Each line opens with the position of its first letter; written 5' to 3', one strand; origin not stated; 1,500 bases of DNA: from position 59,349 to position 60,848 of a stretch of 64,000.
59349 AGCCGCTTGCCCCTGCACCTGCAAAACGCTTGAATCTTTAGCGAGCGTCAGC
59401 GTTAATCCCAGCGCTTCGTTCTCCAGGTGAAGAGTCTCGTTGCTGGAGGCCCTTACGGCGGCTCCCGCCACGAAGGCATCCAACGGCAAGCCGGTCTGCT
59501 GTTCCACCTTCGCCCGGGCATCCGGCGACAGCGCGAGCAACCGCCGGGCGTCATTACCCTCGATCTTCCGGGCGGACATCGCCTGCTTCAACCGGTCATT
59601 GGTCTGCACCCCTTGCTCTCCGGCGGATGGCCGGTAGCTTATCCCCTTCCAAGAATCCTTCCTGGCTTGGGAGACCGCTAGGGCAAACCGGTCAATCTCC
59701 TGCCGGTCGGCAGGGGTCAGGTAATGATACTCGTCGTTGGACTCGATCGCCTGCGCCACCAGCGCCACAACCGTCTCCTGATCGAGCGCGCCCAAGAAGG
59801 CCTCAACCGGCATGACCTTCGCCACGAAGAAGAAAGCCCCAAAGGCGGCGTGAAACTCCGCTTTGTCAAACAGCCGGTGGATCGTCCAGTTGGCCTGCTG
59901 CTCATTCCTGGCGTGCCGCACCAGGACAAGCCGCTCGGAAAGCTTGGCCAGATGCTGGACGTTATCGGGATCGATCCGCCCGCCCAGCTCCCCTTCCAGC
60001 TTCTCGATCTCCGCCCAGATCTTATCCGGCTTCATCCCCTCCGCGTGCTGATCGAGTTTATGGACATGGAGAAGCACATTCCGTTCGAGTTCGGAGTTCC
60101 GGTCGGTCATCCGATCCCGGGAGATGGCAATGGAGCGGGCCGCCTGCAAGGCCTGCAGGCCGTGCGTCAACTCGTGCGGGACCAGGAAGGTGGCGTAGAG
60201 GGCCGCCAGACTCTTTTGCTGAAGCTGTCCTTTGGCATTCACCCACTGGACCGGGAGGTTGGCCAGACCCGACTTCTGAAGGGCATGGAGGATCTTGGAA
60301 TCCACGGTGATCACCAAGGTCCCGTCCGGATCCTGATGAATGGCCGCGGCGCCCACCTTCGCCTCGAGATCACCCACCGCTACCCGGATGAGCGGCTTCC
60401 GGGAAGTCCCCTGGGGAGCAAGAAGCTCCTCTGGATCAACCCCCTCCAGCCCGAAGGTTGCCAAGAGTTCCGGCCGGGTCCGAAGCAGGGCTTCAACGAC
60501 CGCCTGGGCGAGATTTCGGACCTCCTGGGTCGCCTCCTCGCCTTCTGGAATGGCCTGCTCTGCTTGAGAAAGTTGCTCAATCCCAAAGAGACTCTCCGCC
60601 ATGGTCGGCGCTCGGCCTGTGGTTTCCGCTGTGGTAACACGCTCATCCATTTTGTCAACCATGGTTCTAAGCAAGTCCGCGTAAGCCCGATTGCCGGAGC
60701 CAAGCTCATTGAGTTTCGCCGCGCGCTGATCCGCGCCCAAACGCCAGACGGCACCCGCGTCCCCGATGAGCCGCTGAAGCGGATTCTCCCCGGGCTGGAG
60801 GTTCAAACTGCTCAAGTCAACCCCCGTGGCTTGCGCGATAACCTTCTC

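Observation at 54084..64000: Giant 4 runs off the window into an SF2-helicase-like segment and contains an isolated HExxH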

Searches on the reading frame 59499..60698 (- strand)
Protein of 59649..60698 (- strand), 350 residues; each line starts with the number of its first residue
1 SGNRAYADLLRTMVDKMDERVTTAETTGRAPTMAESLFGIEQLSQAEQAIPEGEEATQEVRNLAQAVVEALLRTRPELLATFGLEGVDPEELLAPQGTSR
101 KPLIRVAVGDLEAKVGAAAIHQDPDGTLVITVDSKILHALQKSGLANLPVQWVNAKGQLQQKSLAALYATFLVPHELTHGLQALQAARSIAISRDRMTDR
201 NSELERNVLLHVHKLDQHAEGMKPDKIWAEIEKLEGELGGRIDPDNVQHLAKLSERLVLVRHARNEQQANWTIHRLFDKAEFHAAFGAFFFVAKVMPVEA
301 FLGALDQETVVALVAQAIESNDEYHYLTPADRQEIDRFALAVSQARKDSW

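Call 25: search_protein_families(library=pfam, proteins=[window:59649-60698:-], max_evalue=10)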
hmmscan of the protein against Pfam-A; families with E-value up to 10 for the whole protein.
window:59649-60698:- (350 aa): 2 families
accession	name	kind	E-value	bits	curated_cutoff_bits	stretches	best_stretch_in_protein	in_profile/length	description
PF20467.3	MmeI_C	-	0.11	13.2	27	1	150-187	14-51/83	MmeI, C-terminal domain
PF09429.15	Wbp11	-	0.15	12.9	24.3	1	198-257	13-73/78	WW domain binding protein 11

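Call 59: search_solved_structures(query=A6, max_evalue=10, show_alignments=2)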
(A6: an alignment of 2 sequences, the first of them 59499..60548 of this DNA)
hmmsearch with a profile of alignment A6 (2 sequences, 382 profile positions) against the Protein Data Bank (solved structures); distinct sequences matched with E-value up to 10: 5.
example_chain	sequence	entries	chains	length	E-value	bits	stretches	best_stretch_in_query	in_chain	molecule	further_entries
7vju_B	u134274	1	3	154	0.36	13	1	141-195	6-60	Aromatic-ring-hydroxylating dioxygenase beta subunit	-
8ysc_A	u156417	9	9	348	0.89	11.7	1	291-364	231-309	Nucleotidyltransferase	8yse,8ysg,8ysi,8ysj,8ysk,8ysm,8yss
8ysd_A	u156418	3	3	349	0.89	11.7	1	291-364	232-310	Nucleotidyltransferase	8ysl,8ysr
7q04_A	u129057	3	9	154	1.2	11.2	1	142-195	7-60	Terephthalate 1,2-dioxygenase, terminal oxygenase component subunit beta 1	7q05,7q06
7l34_A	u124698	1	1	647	1.6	10.9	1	241-331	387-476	DNA ligase 1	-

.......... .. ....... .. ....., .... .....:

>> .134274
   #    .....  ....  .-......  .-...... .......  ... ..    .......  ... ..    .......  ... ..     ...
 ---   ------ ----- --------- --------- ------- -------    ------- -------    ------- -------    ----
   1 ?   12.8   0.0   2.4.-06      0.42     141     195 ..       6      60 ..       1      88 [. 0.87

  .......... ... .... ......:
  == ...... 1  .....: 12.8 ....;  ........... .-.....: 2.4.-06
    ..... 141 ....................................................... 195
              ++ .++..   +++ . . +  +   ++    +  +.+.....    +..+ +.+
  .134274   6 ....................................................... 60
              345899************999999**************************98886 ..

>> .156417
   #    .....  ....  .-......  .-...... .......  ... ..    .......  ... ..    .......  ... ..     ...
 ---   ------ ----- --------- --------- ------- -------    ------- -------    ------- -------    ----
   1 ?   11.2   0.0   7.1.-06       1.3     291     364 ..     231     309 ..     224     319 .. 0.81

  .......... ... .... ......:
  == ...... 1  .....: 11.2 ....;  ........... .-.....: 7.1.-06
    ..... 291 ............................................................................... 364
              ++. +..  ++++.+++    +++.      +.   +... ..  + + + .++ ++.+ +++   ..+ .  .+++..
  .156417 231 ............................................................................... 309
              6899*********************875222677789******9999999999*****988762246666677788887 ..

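Call 64: search_protein_families(library=ncbifam, proteins=[window:59499-60548:-], max_evalue=10)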
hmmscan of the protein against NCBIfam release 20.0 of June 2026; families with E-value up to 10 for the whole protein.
window:59499-60548:- (350 aa): 0 families

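Call 65: search_protein_families(library=padloc, proteins=[window:59499-60548:-], max_evalue=10)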
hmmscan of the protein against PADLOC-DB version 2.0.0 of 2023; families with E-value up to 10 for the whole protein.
window:59499-60548:- (350 aa): 0 families

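Call 66: predict_structure(alignment_id=A6)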
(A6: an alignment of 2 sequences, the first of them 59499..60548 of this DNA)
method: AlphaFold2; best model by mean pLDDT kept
length: 350 residues; sequences in the alignment: 2
mean_pLDDT: 45.3   pTM: 0.35
mean pLDDT of the five models: 45.3, 44.2, 42.9, 42.9, 40.7
residues with pLDDT >= 90: 0; 70-90: 51; 50-70: 34; < 50: 265
segments of 3 or more residues with pLDDT < 50: 1-25, 28-128, 212-350
pLDDT, mean of each block of 10 residues (from residue 1): 36 44 47 41 35 28 33 32 42 43 36 44 44 64 78 77 62 76 85 70 69 36 35 38 34 40 41 37 46 39 30 30 29 31 33
secondary structure, 60 per line:
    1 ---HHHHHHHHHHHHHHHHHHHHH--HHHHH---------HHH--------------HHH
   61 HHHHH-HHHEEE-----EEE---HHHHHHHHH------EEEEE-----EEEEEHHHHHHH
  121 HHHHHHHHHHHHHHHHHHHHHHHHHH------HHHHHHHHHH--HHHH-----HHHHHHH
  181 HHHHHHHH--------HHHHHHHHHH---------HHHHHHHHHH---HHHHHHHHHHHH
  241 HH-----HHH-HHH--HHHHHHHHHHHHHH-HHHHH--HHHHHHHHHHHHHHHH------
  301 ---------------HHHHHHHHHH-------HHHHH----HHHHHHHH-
elements in order: H4-24 H27-31 H58-65 E70-72 E78-80 H84-92 E99-103 E109-113 H114-146 H153-162 H165-168 H174-188 H197-206 H216-225 H229-242 H257-270 H272-276 H279-294 H316-325 H333-337 H342-349

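Call 68: fold_search(model_id=the predicted structure, library=pdb)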
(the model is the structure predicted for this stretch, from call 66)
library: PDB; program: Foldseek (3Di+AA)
matches with E <= 10: 209; with E <= 0.001: 0
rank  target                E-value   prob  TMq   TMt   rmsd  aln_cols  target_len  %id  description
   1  3puy_G                3.7e-01  0.12  0.16  0.18  24.0       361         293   11  Crystal Structure of an outward-facing MBP-Maltose transporter complex bound to AMP-PNP after crystal soaking of the p (released 2011-05-18)
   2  9dei_D                4.3e-01  0.06  0.10  0.09  28.7       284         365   12  Trypanosoma brucei mitochondrial RNA-editing catalytic complex 1, U-deletion (RECC1) (released 2026-01-21)
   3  7mbz_A                4.8e-01  0.12  0.13  0.18  17.8       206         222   13  Outward facing conformation of the MetNI methionine ABC transporter in complex with lipo-MetQ (released 2021-09-01)
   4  9k29_B                5.0e-01  0.06  0.11  0.14  23.5       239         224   14  Structure of the Salmonella flagellar FliPQR complex reconstituted in the peptidisc (released 2025-08-06)
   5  8y3z_A                5.3e-01  0.11  0.14  0.17  15.6       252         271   11  VcFadRqm, Genetically engineered mutants of Vibrio cholerae fadR, in Complex with DNA (released 2025-02-05)
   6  3puz_G                5.9e-01  0.10  0.15  0.17  21.0       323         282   12  Crystal Structure of a pre-translocation state MBP-Maltose transporter complex bound to AMP-PNP (released 2011-05-18)
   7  7qa8_A                7.2e-01  0.08  0.12  0.14  24.0       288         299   11  Structure of the GPCR dimer Ste2 bound to an antagonist (released 2022-03-16)
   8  6z74_D                7.9e-01  0.08  0.14  0.17  14.0       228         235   16  Structure of the transcriptional repressor Atu1419 (VanR) in complex with a fortuitous citrate from agrobacterium fabr (released 2020-12-02)
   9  4yms_D                8.8e-01  0.08  0.12  0.18  20.1       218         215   11  Crystal structure of an amino acid ABC transporter (released 2015-04-22)
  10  3puv_G                1.0e+00  0.06  0.13  0.16  19.8       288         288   14  Crystal Structure of an outward-facing MBP-Maltose transporter complex bound to ADP-VO4 (released 2011-08-10)
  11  8tvy_D                1.1e+00  0.07  0.09  0.15  17.5       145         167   14  Cryo-EM structure of CPD lesion containing RNA Polymerase II elongation complex with Rad26 and Elf1 (closed state) (released 2024-01-24)
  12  4jed                  1.1e+00  0.10  0.12  0.18  15.1       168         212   15  Crystal structure of glutathione s-transferase mrad2831_1084 (target efi-507060) from methylobacterium radiotolerans jcm (released 2013-03-13)
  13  5nl1_B                1.3e+00  0.08  0.09  0.18  17.2       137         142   12  Shigella IpaA-VBS3/TBS in complex with the Talin VBS1 domain 488-512 (released 2018-05-16)
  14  7qbc_A                1.4e+00  0.08  0.14  0.16  21.0       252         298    7  Structure of the GPCR dimer Ste2 in the inactive-like state bound to agonist (released 2022-03-16)
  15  7xc2_B                1.4e+00  0.07  0.16  0.14  16.1       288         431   14  Cryo EM structure of oligomeric complex formed by wheat CNL Sr35 and the effector AvrSr35 of the wheat stem rust patho (released 2022-09-21)
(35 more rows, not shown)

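Call 76: search_protein_families(library=phrogs, proteins=[window:59499-60548:-], max_evalue=10)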
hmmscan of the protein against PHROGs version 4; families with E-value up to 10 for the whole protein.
window:59499-60548:- (350 aa): 3 families
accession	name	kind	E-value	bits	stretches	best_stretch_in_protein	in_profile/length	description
phrog_163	-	transcription regulation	0.019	16.1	0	124-171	92-142/168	CII-like transcriptional activator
phrog_7248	-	unknown function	0.12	13.8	1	150-186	30-67/78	-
phrog_7606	-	unknown function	0.24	12.9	1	144-196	63-117/134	-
